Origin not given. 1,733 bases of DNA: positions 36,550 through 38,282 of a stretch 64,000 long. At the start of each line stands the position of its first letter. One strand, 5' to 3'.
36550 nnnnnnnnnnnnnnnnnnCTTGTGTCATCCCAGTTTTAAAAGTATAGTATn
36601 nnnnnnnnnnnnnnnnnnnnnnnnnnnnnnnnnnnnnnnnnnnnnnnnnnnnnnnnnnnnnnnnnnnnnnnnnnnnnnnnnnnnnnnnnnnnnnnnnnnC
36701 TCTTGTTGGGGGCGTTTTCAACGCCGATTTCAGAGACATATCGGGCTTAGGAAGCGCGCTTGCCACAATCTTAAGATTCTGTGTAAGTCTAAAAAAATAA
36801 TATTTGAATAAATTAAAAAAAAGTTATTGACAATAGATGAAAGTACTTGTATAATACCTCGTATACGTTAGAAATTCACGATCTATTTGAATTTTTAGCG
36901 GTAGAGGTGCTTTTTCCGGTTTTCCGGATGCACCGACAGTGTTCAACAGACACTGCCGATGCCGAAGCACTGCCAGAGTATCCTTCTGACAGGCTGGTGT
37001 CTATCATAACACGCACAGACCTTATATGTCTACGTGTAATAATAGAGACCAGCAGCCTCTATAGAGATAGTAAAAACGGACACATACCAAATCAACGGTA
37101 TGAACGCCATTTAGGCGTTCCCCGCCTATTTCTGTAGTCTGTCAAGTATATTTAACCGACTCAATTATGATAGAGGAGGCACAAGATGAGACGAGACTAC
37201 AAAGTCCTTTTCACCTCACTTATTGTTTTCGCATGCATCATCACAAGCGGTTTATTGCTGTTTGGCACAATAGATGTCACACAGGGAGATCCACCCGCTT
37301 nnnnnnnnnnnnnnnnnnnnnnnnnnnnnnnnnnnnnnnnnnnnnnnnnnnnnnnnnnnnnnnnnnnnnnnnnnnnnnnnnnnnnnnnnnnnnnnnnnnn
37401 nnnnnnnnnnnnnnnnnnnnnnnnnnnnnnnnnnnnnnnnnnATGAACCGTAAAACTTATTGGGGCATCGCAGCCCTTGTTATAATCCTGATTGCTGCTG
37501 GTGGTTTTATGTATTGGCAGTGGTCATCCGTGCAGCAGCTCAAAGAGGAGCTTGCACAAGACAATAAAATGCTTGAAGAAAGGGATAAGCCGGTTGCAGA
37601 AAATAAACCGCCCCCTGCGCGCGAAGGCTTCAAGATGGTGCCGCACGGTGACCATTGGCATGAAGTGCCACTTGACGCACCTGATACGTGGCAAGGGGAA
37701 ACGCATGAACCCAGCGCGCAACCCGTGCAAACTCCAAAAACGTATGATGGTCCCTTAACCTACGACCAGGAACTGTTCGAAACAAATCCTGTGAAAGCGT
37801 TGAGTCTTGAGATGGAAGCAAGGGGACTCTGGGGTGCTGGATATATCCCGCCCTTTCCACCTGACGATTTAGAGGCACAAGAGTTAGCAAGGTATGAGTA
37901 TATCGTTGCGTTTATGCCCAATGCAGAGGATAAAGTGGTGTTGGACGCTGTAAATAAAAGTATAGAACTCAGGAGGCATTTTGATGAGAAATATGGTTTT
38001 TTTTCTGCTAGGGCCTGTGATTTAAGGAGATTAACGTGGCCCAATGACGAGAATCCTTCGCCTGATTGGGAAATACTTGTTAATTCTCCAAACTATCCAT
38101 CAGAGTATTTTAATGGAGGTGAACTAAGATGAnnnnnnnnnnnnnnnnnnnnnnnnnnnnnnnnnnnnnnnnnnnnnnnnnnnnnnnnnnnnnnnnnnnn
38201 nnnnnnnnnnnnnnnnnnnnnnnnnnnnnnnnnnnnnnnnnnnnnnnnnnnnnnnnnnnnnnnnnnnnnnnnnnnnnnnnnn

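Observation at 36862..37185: Candidate novel structured 5' leader RNA (riboswitch-like) in front of both Cys/His-rich operons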

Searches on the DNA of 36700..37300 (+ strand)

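Call 5: search_rna_families(source=window, start=36700, end=37300, threshold=evalue, max_evalue=10, show_alignments=3)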
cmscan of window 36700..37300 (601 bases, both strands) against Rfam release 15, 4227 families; matches with E-value up to 10: 2.
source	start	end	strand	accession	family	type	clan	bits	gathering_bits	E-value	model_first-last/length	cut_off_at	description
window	36747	36968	+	RF01476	rliF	Gene; sRNA;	-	14.7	60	7.5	1-220/220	no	Listeria sRNA rliF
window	37205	37273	+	RF02081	STnc550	Gene; sRNA;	-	11.1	48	3.1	1-388/388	no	Enterobacterial sRNA STnc550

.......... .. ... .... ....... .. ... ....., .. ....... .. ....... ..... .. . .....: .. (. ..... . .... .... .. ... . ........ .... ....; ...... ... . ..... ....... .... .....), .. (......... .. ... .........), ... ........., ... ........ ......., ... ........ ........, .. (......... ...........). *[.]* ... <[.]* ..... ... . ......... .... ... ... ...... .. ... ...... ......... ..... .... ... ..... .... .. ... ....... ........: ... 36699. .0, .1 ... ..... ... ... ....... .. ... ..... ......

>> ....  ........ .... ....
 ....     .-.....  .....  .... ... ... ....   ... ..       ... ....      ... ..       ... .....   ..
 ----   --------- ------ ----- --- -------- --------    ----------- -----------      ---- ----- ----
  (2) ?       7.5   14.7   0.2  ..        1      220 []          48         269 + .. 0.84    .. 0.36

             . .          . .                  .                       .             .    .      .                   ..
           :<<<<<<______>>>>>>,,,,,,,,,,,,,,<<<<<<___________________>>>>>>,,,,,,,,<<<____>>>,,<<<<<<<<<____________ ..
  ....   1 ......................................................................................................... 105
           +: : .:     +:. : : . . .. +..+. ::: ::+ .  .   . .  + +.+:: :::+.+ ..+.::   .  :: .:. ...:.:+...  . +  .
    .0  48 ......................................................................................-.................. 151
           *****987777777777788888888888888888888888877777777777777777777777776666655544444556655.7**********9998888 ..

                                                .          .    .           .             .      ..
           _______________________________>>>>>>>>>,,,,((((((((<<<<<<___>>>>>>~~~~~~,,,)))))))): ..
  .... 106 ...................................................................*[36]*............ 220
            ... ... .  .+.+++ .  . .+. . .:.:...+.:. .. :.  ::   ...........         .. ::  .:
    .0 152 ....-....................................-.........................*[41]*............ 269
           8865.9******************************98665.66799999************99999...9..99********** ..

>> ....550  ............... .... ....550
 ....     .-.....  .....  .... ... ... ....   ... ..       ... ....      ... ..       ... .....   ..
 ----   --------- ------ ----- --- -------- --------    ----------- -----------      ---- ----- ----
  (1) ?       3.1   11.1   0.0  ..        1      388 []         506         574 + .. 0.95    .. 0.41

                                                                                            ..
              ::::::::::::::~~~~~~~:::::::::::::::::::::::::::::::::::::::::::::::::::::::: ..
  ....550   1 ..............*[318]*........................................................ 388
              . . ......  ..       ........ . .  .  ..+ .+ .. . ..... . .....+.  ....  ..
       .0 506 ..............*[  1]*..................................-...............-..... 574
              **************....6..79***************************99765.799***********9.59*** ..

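Call 50: build_rna_model(alignment_id=A4, structure=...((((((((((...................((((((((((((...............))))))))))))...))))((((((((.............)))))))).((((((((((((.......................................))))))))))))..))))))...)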
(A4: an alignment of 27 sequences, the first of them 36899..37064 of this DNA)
Model R1 built from alignment A4 (27 sequences, 182 columns); structure: as given.
model positions 153; base pairs 42; branch points 2; effective number of sequences 1.84; information 0.59 bits per position. Calibrated on 0.2 Mb of random sequence (short: E-values are rough).
structure used (alignment columns):
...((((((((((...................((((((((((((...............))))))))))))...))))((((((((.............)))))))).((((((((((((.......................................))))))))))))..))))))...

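Call 51: search_with_rna_model(model_id=R1, sources=[window, L001, L002, L003, L004, L005, L006, L007, L008, L009, L010, L011, L012, L013, L014, L015, L016, L017, L018, L019, L020, L021, L022, L023, L024, L025, L026, L027, L028, L029, L030, L031, L032, L033, L034, L035, L036, L037, L038, L039, L040, L041, L042, L043, L044, L045, L046, L047, L048, L049, L050, L051, L052, L053, L054, L055, L056, L057, L058, L059, L060, L061, L062, L063, L064, L065, L066, L067, L068, L069, L070, L071, L072, L073, L074, L075, L076, L077, L078, L079, L080, L082, L096, L102, L103, L110], max_evalue=1, make_alignment=true)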
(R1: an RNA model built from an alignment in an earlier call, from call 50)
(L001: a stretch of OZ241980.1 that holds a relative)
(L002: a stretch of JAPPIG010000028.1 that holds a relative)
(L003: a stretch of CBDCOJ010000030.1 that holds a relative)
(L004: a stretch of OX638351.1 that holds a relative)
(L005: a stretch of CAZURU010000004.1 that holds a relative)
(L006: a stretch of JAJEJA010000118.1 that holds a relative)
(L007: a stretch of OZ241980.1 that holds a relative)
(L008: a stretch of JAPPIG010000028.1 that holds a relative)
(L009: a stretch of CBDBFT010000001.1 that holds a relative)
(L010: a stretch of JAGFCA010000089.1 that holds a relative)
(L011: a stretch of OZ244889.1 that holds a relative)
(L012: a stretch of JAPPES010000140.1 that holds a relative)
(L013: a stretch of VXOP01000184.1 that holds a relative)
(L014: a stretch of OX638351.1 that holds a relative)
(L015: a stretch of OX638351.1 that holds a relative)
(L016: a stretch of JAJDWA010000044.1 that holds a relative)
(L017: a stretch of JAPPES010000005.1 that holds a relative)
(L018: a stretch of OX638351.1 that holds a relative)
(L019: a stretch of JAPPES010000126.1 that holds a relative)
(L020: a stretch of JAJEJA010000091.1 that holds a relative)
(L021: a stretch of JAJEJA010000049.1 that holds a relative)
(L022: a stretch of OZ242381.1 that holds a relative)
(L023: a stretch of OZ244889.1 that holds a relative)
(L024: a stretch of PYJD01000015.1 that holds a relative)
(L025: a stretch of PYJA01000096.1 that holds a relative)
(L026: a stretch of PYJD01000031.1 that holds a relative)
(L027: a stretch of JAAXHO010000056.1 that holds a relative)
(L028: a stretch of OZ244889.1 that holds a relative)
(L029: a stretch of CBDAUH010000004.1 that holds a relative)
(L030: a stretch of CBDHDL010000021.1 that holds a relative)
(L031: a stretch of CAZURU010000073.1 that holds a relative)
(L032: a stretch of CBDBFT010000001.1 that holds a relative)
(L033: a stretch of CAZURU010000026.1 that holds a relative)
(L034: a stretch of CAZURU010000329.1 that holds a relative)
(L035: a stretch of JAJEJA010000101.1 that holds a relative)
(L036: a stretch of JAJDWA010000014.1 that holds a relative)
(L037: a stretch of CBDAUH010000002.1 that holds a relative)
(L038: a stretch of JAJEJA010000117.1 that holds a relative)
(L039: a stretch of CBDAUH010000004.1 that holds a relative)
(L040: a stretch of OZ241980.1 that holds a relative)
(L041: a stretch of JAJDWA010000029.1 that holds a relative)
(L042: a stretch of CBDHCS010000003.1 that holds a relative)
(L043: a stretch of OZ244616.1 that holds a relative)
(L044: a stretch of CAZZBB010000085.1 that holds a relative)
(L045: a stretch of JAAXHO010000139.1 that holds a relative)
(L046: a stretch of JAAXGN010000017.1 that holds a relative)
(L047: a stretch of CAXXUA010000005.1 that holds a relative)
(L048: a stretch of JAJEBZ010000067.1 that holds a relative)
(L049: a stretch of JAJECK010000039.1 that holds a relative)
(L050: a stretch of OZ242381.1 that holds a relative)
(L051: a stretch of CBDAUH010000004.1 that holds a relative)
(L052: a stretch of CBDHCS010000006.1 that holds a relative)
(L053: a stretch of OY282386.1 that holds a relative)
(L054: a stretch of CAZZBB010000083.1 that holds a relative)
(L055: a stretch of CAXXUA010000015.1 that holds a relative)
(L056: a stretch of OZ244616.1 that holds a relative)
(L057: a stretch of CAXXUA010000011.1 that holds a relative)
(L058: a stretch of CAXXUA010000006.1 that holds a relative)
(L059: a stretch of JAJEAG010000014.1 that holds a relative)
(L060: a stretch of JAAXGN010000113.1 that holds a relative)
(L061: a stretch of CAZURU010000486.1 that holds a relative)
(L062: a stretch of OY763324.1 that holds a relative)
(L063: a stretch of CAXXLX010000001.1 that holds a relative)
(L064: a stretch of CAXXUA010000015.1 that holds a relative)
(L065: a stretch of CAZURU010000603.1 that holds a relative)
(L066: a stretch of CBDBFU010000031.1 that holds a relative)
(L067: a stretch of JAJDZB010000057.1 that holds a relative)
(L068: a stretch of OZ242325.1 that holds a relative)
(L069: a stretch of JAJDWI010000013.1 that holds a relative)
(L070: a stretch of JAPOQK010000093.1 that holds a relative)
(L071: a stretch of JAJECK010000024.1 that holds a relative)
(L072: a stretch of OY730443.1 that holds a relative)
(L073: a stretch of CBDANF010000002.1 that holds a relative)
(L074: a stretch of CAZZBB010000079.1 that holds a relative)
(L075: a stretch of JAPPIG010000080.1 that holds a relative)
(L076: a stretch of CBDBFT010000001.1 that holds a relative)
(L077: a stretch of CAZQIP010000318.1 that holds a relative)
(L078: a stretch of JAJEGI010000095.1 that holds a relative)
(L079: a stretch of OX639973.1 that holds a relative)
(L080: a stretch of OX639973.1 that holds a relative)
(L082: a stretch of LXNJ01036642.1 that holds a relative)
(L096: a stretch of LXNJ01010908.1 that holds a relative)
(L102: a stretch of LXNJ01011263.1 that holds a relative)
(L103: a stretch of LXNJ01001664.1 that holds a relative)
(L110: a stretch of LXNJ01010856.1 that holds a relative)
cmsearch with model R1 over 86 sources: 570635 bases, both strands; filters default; matches with E-value up to 1: 81.
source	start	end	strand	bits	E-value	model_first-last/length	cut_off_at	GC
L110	184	331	-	147.8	3.6e-43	1-153/153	no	0.51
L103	12559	12706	+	147.6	4.2e-43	1-153/153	no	0.51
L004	2417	2564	+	147.3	5.3e-43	1-153/153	no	0.51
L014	2435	2582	+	146.7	8.1e-43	1-153/153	no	0.49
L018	2417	2564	+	146.5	9.1e-43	1-153/153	no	0.51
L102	3518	3665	+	146.5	9.1e-43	1-153/153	no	0.51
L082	1491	1638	+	146.2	1.1e-42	1-153/153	no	0.49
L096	91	237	-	145.5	1.8e-42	1-153/153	no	0.5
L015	2476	2624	+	145.5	1.9e-42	1-153/153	no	0.5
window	48035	48187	-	142.5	1.6e-41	1-153/153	no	0.47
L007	2505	2658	+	139.9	1e-40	1-153/153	no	0.47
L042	2530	2681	+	138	4.1e-40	1-153/153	no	0.5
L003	2446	2594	+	137.9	4.5e-40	1-153/153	no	0.47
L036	2530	2686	+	133.1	1.3e-38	1-153/153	no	0.46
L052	2530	2687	+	131.7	3.8e-38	1-153/153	no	0.49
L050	2441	2593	+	127.1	9.8e-37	1-153/153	no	0.46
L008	2501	2662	+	126.2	2e-36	1-153/153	no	0.51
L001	2491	2651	+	125.6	2.9e-36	1-153/153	no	0.48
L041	2526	2687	+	123.6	1.2e-35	1-153/153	no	0.45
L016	2509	2671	+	122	3.9e-35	1-153/153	no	0.44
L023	2506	2661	+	121.9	4.1e-35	1-153/153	no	0.53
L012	2501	2661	+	120.4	1.2e-34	1-153/153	no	0.5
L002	2495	2660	+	119.9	1.8e-34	1-153/153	no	0.47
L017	2477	2628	+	118.3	5.3e-34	1-153/153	no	0.46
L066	2432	2583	+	114.6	7.5e-33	1-153/153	no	0.51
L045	2291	2447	+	114.5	8.6e-33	1-153/153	no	0.41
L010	12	161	+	104.7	9.1e-30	1-153/153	no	0.45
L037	2771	2904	+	56.3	1.1e-14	1-153/153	no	0.48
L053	2638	2802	+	48.3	3.3e-12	1-153/153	no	0.38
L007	2579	2707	-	27.6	9.1e-06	1-153/153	no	0.37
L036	2617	2675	-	26.2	2.4e-05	85-142/153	no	0.39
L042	2603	2732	-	25.8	3.4e-05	1-153/153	no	0.39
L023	2579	2699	-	25.7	3.7e-05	1-153/153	no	0.48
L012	2405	2573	-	23.1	0.00023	1-153/153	no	0.38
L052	2618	2677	-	23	0.00025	84-142/153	no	0.42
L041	2619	2677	-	22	0.0005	84-142/153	no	0.37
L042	2549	2583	-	21.4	0.0008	22-56/153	no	0.57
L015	2557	2614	-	21.4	0.0008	84-142/153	no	0.43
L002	2523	2557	-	21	0.0011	22-56/153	no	0.54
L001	2509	2543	-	20.9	0.0011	20-56/153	no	0.54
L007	2499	2573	-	20.8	0.0012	1-153/153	no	0.52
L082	1571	1628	-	20.7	0.0013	84-142/153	no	0.43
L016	2603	2660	-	20.7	0.0013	85-142/153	no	0.38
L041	2543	2584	-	20.4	0.0016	20-56/153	no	0.48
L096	101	158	+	20.3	0.0017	84-142/153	no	0.43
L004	2489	2583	-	20.2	0.0018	1-153/153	no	0.44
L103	12628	12759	-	20.1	0.002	1-153/153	no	0.44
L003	2464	2496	-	19.9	0.0023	22-56/153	no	0.55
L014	2515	2572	-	19.8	0.0024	84-142/153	no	0.43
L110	194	251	+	19.8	0.0025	84-142/153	no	0.45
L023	2524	2563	-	19.6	0.0028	22-56/153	no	0.47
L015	2495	2527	-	19.3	0.0035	22-56/153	no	0.58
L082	1510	1543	-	19.3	0.0035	21-56/153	no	0.53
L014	2454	2487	-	19.2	0.0039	21-56/153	no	0.56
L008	2530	2563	-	19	0.0042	22-56/153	no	0.56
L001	2568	2702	-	19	0.0045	1-153/153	no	0.44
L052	2485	2602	-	18.3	0.007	1-153/153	no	0.48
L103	12578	12610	-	18.3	0.007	22-56/153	no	0.58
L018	2489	2583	-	18.3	0.0073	1-153/153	no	0.45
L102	3590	3684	-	18.3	0.0073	1-153/153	no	0.45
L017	2494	2535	-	18.2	0.0076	20-56/153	no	0.48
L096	187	218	+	18.2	0.0078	22-56/153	no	0.56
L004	2436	2468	-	18.2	0.008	22-56/153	no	0.58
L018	2436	2468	-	18.2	0.008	22-56/153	no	0.58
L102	3537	3569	-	18.2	0.008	22-56/153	no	0.58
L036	2485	2601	-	18.1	0.0084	1-153/153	no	0.46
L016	2528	2566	-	18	0.0091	22-56/153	no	0.54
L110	280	312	+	18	0.0092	22-56/153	no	0.58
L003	2528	2584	-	16.5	0.027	84-142/153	no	0.44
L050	2461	2494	-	15.5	0.053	20-56/153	no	0.53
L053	2726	2833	-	14.9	0.082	1-153/153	no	0.46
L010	35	64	-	14.5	0.11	22-54/153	no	0.7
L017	3978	4076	+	13.9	0.17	1-153/153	no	0.62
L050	2524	2582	-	11.9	0.73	85-142/153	no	0.39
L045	2310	2350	-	11.8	0.73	20-56/153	no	0.44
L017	2554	2647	-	11.6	0.89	1-153/153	no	0.38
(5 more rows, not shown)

Alignment A5: 81 matches aligned to the model, 330 columns, each read 5' to 3' on its own strand. Consensus structure (alignment columns), stored with it:
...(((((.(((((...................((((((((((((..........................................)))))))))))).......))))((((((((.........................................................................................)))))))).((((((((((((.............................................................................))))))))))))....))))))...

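Call 52: search_with_rna_model(model_id=R1, sources=[window, L001, L002, L003, L004, L007, L008, L010, L012, L014, L015, L016, L017, L018, L023, L036, L037, L041, L042, L045, L050, L052, L053, L066, L082, L096, L103, L110], max_evalue=1e-10, make_alignment=true)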
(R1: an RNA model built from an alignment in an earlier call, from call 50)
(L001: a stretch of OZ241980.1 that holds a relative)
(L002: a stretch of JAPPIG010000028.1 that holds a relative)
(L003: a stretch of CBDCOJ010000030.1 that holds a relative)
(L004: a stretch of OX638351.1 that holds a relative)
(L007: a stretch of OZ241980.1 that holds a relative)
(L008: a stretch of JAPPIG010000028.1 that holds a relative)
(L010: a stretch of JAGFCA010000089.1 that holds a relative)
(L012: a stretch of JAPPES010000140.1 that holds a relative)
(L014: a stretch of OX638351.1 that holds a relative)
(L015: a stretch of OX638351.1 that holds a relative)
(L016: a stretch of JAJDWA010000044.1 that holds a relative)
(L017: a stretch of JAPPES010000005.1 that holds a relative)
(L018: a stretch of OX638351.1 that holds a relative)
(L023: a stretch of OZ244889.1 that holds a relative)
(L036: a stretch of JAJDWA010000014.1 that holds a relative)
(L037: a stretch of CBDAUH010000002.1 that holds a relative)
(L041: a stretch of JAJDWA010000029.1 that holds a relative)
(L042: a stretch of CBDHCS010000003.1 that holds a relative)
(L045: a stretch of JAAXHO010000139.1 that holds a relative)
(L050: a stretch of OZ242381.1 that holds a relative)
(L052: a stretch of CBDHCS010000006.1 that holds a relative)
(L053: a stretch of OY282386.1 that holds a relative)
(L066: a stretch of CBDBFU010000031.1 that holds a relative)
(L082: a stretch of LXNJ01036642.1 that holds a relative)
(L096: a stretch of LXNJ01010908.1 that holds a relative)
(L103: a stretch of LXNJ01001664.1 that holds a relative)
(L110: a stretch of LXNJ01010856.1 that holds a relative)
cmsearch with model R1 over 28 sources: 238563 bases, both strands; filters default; matches with E-value up to 1e-10: 29.
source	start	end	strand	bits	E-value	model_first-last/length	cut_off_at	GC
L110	184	331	-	147.8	1.5e-43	1-153/153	no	0.51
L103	12559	12706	+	147.6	1.7e-43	1-153/153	no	0.51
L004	2417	2564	+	147.3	2.2e-43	1-153/153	no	0.51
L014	2435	2582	+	146.7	3.4e-43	1-153/153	no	0.49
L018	2417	2564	+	146.5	3.8e-43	1-153/153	no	0.51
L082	1491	1638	+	146.2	4.6e-43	1-153/153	no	0.49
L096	91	237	-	145.5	7.6e-43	1-153/153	no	0.5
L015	2476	2624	+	145.5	8e-43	1-153/153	no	0.5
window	48035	48187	-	142.5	6.8e-42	1-153/153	no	0.47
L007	2505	2658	+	139.9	4.3e-41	1-153/153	no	0.47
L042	2530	2681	+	138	1.7e-40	1-153/153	no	0.5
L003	2446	2594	+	137.9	1.9e-40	1-153/153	no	0.47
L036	2530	2686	+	133.1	5.5e-39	1-153/153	no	0.46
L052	2530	2687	+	131.7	1.6e-38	1-153/153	no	0.49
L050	2441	2593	+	127.1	4.1e-37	1-153/153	no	0.46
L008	2501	2662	+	126.2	8.2e-37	1-153/153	no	0.51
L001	2491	2651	+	125.6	1.2e-36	1-153/153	no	0.48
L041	2526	2687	+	123.6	5e-36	1-153/153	no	0.45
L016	2509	2671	+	122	1.6e-35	1-153/153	no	0.44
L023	2506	2661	+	121.9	1.7e-35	1-153/153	no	0.53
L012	2501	2661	+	120.4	5e-35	1-153/153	no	0.5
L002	2495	2660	+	119.9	7.4e-35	1-153/153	no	0.47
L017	2477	2628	+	118.3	2.2e-34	1-153/153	no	0.46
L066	2432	2583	+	114.6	3.1e-33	1-153/153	no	0.51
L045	2291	2447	+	114.5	3.6e-33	1-153/153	no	0.41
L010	12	161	+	104.7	3.8e-30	1-153/153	no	0.45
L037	2771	2904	+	56.3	4.4e-15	1-153/153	no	0.48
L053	2638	2802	+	48.3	1.4e-12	1-153/153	no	0.38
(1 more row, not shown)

Alignment A6: 29 matches aligned to the model, 259 columns, each read 5' to 3' on its own strand. Consensus structure (alignment columns), stored with it:
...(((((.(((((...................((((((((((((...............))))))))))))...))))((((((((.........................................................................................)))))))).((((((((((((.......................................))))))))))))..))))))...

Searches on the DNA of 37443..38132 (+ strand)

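Call 35: search_rna_families(sources=[L011, L019, L025, L028, L075, L032, L076, L013, L030, L067, L073, L058, L006, L009, L043, L064, L071, L046, L001, L008], threshold=gathering)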
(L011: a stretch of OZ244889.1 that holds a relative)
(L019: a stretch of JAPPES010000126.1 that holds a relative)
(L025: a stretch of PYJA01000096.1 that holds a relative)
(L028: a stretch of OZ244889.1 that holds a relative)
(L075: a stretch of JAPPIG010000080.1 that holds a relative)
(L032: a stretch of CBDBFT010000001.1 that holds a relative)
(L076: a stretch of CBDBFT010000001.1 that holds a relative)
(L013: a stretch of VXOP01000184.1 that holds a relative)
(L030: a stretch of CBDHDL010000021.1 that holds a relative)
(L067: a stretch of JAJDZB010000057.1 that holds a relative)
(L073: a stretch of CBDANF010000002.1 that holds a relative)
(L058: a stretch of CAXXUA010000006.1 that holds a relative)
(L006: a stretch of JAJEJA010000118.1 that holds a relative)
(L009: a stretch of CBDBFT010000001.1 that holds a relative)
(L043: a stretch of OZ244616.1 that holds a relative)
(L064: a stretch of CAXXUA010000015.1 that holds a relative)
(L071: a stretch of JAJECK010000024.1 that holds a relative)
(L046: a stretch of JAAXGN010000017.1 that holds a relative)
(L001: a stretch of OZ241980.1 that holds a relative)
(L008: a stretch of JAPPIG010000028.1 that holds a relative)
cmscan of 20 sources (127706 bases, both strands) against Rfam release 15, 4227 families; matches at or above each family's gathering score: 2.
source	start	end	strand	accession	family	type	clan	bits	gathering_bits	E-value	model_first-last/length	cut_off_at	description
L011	6120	6463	+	RF00010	RNaseP_bact_a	Gene; ribozyme;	CL00002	273.8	100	5.3e-88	1-367/367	no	Bacterial RNase P class A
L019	5956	6298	+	RF00010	RNaseP_bact_a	Gene; ribozyme;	CL00002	269.5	100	1.5e-86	1-367/367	no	Bacterial RNase P class A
